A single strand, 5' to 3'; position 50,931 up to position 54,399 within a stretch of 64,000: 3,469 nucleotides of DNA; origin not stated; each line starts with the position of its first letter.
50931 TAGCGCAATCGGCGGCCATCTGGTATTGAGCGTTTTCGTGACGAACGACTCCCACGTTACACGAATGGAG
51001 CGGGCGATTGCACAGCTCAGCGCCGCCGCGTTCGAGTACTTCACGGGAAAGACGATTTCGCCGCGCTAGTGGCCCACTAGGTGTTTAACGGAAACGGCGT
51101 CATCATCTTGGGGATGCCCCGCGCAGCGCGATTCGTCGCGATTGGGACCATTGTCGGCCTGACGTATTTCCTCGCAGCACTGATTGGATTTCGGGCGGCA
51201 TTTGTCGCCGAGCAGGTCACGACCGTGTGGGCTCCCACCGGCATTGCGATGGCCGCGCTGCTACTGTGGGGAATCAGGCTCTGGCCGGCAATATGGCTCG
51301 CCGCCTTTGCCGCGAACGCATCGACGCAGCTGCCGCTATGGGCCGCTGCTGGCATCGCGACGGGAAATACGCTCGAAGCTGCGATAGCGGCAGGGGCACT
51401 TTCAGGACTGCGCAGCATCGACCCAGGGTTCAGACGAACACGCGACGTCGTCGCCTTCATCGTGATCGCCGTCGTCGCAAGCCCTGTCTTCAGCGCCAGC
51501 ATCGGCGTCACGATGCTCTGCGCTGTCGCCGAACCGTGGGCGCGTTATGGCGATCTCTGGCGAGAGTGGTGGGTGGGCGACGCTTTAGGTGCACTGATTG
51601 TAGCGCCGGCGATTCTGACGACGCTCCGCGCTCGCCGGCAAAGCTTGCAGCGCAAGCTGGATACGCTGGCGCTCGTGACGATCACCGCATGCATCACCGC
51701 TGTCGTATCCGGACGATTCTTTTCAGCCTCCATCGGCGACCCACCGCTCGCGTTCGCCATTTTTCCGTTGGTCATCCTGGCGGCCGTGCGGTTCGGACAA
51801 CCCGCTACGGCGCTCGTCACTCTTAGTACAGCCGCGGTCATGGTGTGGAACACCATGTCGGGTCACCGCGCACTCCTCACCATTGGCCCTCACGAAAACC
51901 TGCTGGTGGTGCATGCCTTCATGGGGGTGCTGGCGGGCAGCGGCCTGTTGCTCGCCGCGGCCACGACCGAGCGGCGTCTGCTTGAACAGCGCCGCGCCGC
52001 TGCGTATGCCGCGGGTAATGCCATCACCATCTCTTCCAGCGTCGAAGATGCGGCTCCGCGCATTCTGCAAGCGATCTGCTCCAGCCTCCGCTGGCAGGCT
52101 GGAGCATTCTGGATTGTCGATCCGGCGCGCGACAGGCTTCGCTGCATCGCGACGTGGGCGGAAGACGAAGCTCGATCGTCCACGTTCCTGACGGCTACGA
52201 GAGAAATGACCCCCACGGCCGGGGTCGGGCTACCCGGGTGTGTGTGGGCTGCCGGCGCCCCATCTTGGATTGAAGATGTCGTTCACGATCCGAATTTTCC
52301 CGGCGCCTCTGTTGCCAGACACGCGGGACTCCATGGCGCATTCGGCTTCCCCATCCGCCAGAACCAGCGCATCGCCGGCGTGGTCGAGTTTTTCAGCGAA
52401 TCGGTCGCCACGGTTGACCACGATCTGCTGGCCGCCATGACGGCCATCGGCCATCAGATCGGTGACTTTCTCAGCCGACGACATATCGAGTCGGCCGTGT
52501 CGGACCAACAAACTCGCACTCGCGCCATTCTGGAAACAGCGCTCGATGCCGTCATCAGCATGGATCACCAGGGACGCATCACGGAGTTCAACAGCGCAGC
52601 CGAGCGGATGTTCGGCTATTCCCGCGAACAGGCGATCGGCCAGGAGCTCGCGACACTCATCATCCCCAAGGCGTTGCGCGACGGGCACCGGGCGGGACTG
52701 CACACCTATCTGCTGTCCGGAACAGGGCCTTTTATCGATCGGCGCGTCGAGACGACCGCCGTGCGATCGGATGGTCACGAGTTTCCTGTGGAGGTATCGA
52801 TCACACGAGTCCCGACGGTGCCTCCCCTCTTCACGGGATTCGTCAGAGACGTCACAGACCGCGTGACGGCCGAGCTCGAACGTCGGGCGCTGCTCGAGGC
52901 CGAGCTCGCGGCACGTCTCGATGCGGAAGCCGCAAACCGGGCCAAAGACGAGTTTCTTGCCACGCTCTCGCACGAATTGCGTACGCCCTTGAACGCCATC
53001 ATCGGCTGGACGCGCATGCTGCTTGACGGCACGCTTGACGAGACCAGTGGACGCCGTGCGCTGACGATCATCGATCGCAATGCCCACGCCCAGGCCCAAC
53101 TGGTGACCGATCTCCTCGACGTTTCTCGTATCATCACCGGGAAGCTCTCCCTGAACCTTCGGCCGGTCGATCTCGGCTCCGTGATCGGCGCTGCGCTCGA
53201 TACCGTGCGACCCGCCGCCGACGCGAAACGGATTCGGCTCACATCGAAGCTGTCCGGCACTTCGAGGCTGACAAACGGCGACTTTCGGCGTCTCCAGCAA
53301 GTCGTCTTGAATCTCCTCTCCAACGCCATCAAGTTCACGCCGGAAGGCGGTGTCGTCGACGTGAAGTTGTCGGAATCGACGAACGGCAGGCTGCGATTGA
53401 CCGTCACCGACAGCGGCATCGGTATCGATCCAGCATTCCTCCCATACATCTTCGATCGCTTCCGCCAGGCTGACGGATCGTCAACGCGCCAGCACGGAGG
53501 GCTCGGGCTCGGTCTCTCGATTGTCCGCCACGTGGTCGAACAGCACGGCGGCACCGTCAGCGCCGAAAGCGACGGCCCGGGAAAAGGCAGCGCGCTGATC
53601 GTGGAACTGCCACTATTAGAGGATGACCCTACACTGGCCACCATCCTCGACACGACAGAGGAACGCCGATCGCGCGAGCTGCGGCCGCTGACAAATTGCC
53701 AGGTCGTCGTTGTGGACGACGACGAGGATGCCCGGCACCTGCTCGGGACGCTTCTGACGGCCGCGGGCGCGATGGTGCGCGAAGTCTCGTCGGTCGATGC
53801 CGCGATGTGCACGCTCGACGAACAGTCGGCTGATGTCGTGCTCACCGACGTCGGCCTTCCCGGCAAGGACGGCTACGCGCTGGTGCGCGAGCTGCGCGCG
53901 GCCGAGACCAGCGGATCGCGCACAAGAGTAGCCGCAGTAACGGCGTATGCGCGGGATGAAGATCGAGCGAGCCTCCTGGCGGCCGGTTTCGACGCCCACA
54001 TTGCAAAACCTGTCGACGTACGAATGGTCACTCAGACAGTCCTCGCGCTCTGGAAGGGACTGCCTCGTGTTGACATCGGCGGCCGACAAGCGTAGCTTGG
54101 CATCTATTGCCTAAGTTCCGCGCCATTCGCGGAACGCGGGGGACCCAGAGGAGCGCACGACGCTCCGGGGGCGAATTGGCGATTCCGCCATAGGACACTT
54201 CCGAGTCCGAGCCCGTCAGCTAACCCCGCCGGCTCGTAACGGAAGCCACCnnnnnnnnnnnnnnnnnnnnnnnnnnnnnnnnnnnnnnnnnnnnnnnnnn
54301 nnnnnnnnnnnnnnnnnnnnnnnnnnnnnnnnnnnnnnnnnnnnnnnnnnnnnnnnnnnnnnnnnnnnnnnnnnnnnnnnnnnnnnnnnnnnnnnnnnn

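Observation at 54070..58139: c-di-AMP riboswitch in front of a translationally coupled kimA / 61-aa membrane ORF / second KimA-architecture permease operon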

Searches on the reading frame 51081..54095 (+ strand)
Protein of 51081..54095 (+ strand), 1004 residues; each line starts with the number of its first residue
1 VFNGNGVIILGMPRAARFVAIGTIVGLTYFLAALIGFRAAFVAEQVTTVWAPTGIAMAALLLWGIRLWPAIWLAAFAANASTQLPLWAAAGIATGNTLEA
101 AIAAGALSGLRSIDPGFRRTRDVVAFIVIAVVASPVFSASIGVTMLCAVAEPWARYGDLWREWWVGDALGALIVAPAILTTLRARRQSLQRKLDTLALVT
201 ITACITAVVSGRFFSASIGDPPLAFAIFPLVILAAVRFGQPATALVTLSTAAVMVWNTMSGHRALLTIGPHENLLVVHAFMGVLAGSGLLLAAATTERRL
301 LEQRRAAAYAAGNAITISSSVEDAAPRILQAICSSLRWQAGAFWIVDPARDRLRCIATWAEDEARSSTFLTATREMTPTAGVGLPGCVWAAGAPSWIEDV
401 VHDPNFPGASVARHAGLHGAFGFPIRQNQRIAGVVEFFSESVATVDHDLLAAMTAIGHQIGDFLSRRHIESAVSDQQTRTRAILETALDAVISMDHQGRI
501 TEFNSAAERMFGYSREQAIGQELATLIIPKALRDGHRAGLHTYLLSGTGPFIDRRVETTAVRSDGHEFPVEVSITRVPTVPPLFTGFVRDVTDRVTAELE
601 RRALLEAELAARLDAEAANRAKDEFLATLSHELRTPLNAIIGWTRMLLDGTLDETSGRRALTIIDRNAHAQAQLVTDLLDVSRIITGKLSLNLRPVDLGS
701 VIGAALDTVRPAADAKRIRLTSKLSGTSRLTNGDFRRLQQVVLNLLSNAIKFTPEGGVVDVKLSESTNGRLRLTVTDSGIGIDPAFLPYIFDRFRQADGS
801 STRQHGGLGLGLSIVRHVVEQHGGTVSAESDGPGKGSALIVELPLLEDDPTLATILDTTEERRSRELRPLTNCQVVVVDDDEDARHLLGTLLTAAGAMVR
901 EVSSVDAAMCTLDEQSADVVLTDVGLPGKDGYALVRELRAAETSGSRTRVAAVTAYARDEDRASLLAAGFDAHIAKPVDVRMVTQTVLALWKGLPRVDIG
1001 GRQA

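Call 4: search_protein_families(library=pfam, proteins=[window:51081-54095:+], max_evalue=0.01)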
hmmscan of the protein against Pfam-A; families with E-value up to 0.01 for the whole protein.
window:51081-54095:+ (1004 aa): 11 families
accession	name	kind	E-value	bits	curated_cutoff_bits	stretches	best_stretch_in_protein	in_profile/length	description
PF05231.19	MASE1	-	5.3e-32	111.6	29.8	1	24-299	4-299/299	MASE1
PF02518.31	HATPase_c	-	2e-30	105.9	26.4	1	733-845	1-109/111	Histidine kinase-, DNA gyrase B-, and HSP90-like ATPase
PF00072.30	Response_reg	-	1.6e-20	73.8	30.2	1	875-986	1-109/111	Response regulator receiver domain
PF00512.31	HisKA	-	3.3e-16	59.5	26.9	1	621-685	1-64/66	His Kinase A (phospho-acceptor) domain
PF00989.32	PAS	-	1.6e-15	57.5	22.6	1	479-590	2-112/113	PAS fold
PF13185.12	GAF_2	-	3e-14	53.8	28.6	1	319-464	2-135/136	GAF domain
PF13426.13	PAS_9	-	1.5e-12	48.1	27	1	489-593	2-103/103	PAS domain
PF13188.13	PAS_8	-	1.9e-08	34.4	21.8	1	479-527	2-50/65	PAS domain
PF01590.32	GAF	-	4.9e-07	30.8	22.4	1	321-461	2-130/133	GAF domain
PF08448.16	PAS_4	-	2.3e-06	28.2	23.1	1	489-595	6-109/110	PAS fold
PF24820.1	Diguanyl_cycl_sensor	-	3.5e-06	27.4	28.1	1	485-590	3-109/109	Diguanylate cyclase-like sensor domain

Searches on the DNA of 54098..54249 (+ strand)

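Call 19: build_rna_model(alignment_id=A1)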
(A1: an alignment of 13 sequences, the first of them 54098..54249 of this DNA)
Model R1 built from alignment A1 (13 sequences, 183 columns); structure: RNAalifold consensus.
model positions 154; base pairs 25; branch points 4; effective number of sequences 2.09; information 0.59 bits per position. Calibrated on 0.2 Mb of random sequence (short: E-values are rough).
structure used (alignment columns):
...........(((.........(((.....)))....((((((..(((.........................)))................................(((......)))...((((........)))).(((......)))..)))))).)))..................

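Call 21: search_with_rna_model(model_id=R1, sources=[window, L001, L002, L003, L004, L005, L006, L007, L008, L009, L010, L011, L012, L013, L014, L015, L016, L017, L018, L019, L020, L021, L022, L023, L024, L025, L026, L027, L028, L029, L030, L031, L032, L033, L034, L035, L036, L037, L038, L039, L040, L041, L042, L043, L044, L045, L046, L047, L048, L049, L050, L051, L052, L053, L054, L055, L056, L057, L058, L059, L060, L061, L062, L063, L064, L065, L066, L067, L068, L069, L070, L071, L072, L073, L074, L075, L076, L077, L078, L079, L080], max_evalue=1)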
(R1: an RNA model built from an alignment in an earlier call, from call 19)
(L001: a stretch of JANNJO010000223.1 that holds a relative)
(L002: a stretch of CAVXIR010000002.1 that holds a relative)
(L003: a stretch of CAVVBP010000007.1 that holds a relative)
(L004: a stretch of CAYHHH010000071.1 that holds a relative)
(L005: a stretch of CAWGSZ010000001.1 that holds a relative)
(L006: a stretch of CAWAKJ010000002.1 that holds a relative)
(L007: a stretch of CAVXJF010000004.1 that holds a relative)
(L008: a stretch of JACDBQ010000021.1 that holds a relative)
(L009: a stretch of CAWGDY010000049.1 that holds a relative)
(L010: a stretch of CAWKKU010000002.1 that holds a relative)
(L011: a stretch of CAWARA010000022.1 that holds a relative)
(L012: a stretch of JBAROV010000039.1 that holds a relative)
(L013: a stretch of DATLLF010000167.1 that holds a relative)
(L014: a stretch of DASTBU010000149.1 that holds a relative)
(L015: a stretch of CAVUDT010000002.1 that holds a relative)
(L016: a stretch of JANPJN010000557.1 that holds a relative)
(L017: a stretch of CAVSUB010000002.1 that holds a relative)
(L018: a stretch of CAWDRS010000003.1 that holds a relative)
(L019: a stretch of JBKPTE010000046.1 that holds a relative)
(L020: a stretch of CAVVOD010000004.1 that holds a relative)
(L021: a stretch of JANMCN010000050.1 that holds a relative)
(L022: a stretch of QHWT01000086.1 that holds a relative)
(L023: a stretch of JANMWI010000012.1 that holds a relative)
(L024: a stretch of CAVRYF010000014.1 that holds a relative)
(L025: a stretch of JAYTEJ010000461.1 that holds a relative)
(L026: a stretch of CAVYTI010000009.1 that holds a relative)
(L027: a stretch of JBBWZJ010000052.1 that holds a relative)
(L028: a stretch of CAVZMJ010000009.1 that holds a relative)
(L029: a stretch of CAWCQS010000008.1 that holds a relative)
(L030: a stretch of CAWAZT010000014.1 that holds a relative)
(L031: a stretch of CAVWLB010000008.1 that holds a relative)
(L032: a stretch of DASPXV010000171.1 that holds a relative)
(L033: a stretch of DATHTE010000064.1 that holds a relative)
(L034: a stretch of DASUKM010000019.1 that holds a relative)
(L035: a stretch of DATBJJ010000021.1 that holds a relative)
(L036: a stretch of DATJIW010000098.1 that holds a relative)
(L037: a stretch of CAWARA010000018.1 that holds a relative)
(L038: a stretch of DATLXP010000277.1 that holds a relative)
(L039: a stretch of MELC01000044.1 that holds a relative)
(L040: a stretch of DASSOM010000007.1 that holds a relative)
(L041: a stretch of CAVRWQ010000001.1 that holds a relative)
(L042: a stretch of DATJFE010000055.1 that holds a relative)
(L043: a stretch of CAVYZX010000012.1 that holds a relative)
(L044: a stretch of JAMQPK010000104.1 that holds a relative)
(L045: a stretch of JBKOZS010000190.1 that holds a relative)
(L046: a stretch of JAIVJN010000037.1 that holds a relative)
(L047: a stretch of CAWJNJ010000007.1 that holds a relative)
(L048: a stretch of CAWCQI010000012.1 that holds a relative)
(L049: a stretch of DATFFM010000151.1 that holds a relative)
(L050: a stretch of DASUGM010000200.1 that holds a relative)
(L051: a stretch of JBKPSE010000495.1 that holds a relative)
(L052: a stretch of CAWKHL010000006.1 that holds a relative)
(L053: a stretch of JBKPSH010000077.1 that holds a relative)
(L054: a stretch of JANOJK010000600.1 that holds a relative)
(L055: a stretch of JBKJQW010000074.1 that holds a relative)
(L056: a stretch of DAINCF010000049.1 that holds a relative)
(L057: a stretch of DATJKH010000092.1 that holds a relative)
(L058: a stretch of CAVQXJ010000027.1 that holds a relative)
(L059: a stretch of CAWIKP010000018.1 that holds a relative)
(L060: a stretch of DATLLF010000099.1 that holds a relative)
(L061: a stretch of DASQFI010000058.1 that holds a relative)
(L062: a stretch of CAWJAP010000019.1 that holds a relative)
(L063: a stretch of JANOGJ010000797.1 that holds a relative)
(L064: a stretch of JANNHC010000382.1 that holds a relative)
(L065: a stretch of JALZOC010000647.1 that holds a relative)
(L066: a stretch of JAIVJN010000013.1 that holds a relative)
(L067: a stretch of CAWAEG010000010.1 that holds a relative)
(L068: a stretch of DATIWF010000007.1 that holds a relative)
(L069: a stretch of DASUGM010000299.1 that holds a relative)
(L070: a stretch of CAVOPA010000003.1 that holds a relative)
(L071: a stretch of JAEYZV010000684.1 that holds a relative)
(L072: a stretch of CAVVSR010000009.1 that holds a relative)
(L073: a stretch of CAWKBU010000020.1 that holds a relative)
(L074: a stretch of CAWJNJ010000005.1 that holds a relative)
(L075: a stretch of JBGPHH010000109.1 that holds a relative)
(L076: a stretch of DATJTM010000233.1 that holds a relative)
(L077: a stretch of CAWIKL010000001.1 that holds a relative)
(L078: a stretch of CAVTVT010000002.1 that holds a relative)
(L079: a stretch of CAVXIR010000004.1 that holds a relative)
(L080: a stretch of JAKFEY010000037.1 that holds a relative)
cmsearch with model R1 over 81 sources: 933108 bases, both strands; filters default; matches with E-value up to 1: 30.
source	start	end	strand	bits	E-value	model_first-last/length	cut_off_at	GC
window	54098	54250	+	157.9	1.3e-38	1-154/154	no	0.65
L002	4386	4538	+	156.7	2.7e-38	1-154/154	no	0.61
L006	2212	2364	+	155.7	4.9e-38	1-154/154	no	0.64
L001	2752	2903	+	151.3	6.9e-37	1-154/154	no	0.65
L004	2951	3103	+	149.4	2.1e-36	1-154/154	no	0.65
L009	2689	2839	+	147.6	6.2e-36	1-154/154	no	0.64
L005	2703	2854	+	146.9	9.8e-36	1-154/154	no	0.66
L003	2800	2952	+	143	9.5e-35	1-154/154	no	0.68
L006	4605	4755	+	143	9.8e-35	1-154/154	no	0.66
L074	4591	4740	+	135.7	7.8e-33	1-154/154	no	0.65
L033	4662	4815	+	133.6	2.8e-32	1-154/154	no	0.65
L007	4798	4949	+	132.6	4.9e-32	1-154/154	no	0.63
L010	4798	4950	+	129.9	2.5e-31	1-154/154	no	0.67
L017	4761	4910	+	124.1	7.8e-30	1-154/154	no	0.63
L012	4780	4927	+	122.5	2e-29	1-154/154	no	0.59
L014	4609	4757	+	122.4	2.2e-29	1-154/154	no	0.72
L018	4762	4912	+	122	2.7e-29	1-154/154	no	0.65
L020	4698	4844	+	121.7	3.3e-29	1-154/154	no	0.63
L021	4573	4719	+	120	9.6e-29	1-154/154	no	0.68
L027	3823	3969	+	118.8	1.9e-28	1-154/154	no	0.66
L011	3451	3596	+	116.7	6.6e-28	1-154/154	no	0.66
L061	3734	3903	+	116.4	8.3e-28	1-154/154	no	0.66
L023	4728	4881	+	116.1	9.8e-28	1-154/154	no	0.66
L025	4641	4791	+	112.9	6.5e-27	1-154/154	no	0.65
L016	4737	4885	+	112.3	9.3e-27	1-154/154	no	0.64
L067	3797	3965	+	110.2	3.2e-26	1-154/154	no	0.66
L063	1700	1872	+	108.4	1e-25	1-154/154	no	0.69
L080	4827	4967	+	86.5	4.7e-20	1-154/154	no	0.65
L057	667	824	+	77.3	1.1e-17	1-154/154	no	0.62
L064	326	483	+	59.9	3.9e-13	1-154/154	no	0.68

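Call 32: search_with_rna_model(model_id=R1, sources=[window, L001, L002, L003, L004, L005, L006, L007, L009, L010, L011, L012, L014, L016, L017, L018, L020, L021, L023, L025, L027, L033, L057, L061, L063, L064, L067, L074, L080], max_evalue=0.001, make_alignment=true)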
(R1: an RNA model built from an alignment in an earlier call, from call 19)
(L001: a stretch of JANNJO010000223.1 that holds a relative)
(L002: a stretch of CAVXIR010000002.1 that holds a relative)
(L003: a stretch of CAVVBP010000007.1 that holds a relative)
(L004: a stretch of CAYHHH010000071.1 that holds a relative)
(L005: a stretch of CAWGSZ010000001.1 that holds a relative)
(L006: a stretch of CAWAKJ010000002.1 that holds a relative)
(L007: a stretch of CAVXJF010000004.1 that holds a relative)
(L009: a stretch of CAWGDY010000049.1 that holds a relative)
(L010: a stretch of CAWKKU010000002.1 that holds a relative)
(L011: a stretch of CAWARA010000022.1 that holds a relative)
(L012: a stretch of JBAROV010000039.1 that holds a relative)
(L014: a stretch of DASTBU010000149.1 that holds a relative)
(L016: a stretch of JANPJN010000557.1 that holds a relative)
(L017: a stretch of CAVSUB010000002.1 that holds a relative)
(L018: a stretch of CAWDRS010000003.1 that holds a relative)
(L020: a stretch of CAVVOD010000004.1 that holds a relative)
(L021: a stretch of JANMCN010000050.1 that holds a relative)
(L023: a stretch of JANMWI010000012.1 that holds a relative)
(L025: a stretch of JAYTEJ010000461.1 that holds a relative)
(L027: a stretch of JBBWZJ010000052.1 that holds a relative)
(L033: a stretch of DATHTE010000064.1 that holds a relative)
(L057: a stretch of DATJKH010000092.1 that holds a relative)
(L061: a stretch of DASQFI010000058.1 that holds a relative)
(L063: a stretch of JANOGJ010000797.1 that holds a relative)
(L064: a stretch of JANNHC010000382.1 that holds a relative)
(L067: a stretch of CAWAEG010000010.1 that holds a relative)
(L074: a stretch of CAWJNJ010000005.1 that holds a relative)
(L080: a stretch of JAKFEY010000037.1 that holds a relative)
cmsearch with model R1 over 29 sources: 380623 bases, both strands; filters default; matches with E-value up to 0.001: 30.
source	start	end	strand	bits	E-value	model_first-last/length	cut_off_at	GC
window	54098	54250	+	157.9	5.4e-39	1-154/154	no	0.65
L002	4386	4538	+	156.7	1.1e-38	1-154/154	no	0.61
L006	2212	2364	+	155.7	2e-38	1-154/154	no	0.64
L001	2752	2903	+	151.3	2.8e-37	1-154/154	no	0.65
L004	2951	3103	+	149.4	8.5e-37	1-154/154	no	0.65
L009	2689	2839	+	147.6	2.5e-36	1-154/154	no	0.64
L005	2703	2854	+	146.9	4e-36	1-154/154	no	0.66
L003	2800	2952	+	143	3.9e-35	1-154/154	no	0.68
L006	4605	4755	+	143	4e-35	1-154/154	no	0.66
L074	4591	4740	+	135.7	3.2e-33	1-154/154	no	0.65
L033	4662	4815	+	133.6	1.1e-32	1-154/154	no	0.65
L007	4798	4949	+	132.6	2e-32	1-154/154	no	0.63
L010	4798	4950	+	129.9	1e-31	1-154/154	no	0.67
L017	4761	4910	+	124.1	3.2e-30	1-154/154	no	0.63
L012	4780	4927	+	122.5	8.4e-30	1-154/154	no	0.59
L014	4609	4757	+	122.4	8.9e-30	1-154/154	no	0.72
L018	4762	4912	+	122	1.1e-29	1-154/154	no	0.65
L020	4698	4844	+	121.7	1.3e-29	1-154/154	no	0.63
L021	4573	4719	+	120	3.9e-29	1-154/154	no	0.68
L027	3823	3969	+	118.8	7.8e-29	1-154/154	no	0.66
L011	3451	3596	+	116.7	2.7e-28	1-154/154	no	0.66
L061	3734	3903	+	116.4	3.4e-28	1-154/154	no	0.66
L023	4728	4881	+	116.1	4e-28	1-154/154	no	0.66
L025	4641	4791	+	112.9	2.7e-27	1-154/154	no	0.65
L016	4737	4885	+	112.3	3.8e-27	1-154/154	no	0.64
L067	3797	3965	+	110.2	1.3e-26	1-154/154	no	0.66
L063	1700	1872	+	108.4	4.1e-26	1-154/154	no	0.69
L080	4827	4967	+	86.5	1.9e-20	1-154/154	no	0.65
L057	667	824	+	77.3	4.7e-18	1-154/154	no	0.62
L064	326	483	+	59.9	1.6e-13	1-154/154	no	0.68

Alignment A4: 30 matches aligned to the model, 199 columns, each read 5' to 3' on its own strand. Consensus structure (alignment columns), stored with it:
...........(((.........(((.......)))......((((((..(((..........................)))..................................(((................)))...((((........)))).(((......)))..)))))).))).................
